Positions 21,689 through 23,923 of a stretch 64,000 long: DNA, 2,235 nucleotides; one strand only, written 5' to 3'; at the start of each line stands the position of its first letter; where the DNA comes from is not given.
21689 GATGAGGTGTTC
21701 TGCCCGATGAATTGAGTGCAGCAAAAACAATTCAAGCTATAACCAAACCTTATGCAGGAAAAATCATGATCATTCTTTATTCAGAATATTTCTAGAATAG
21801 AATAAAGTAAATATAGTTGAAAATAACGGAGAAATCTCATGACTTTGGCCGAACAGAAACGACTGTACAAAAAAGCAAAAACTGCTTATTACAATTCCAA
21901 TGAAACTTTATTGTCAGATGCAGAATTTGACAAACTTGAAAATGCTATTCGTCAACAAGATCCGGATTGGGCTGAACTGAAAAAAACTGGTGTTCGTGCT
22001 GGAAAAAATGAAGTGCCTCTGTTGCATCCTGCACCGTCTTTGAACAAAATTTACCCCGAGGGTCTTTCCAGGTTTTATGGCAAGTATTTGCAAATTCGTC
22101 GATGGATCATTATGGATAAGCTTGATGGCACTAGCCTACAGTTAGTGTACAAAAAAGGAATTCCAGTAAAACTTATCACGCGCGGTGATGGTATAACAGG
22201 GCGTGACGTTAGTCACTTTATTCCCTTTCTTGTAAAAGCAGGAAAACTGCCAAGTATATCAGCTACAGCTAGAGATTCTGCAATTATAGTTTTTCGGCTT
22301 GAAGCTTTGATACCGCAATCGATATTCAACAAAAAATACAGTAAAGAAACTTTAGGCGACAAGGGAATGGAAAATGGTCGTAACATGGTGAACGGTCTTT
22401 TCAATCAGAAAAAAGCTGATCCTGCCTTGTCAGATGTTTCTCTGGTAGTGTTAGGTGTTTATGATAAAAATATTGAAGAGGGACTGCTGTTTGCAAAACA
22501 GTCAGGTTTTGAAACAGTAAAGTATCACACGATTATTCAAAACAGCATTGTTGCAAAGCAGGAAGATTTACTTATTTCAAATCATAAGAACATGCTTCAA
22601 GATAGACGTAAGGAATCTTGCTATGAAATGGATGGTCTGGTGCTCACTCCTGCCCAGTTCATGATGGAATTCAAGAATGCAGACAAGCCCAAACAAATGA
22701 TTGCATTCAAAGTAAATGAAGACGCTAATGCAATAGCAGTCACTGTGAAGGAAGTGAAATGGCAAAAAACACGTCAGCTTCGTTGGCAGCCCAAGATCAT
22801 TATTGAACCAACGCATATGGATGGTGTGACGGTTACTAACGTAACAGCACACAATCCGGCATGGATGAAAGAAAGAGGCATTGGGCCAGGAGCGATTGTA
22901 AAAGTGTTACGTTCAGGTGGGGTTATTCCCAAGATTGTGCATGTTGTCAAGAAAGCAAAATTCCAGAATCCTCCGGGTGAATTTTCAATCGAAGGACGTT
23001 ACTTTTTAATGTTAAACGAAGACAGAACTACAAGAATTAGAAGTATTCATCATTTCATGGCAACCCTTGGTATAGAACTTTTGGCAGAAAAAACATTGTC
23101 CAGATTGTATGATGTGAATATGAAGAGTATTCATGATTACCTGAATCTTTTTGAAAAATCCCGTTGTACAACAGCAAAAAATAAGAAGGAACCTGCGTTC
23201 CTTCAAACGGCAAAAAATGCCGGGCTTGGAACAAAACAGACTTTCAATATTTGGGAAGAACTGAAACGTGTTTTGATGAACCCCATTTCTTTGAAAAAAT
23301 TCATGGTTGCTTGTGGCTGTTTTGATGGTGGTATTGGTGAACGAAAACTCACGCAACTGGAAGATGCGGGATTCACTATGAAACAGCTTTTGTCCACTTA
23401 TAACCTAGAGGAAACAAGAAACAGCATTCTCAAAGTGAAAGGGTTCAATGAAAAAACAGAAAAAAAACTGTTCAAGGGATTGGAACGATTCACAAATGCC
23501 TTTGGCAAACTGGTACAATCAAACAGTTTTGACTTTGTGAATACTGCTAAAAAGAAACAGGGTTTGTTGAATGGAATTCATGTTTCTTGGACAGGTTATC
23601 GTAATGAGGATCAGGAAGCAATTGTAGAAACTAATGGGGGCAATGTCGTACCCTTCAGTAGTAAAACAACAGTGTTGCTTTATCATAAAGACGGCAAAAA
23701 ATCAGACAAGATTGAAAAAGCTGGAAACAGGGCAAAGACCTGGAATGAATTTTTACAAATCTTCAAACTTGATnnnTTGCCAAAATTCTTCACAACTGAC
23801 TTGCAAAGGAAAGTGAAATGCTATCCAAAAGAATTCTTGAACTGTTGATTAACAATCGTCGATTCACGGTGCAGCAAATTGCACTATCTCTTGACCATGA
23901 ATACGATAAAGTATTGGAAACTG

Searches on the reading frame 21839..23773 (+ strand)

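Call 58: search_protein_families(library=phrogs, proteins=[window:21839-23773:+], max_evalue=0.00001)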
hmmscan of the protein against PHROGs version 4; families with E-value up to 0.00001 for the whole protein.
window:21839-23773:+ (645 aa): 2 families
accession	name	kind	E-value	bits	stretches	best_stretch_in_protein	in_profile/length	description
phrog_3869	-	DNA, RNA and nucleotide metabolism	8e-112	375.9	1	5-630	11-638/656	NAD-dependent DNA ligase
phrog_3359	-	DNA, RNA and nucleotide metabolism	1.3e-33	117.7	2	174-371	138-324/325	NAD-dependent DNA ligase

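Call 60: search_protein_families(library=pfam, proteins=[window:21839-23773:+], max_evalue=0.001)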
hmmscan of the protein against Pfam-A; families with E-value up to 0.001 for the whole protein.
window:21839-23773:+ (645 aa): 2 families
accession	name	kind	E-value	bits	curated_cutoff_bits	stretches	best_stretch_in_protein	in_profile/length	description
PF01653.23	DNA_ligase_aden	-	1.4e-15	58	27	1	88-291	43-249/253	NAD-dependent DNA ligase adenylation domain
PF03120.22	DNA_ligase_OB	-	4.6e-13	49.3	32.9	1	302-374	3-75/79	NAD-dependent DNA ligase OB-fold domain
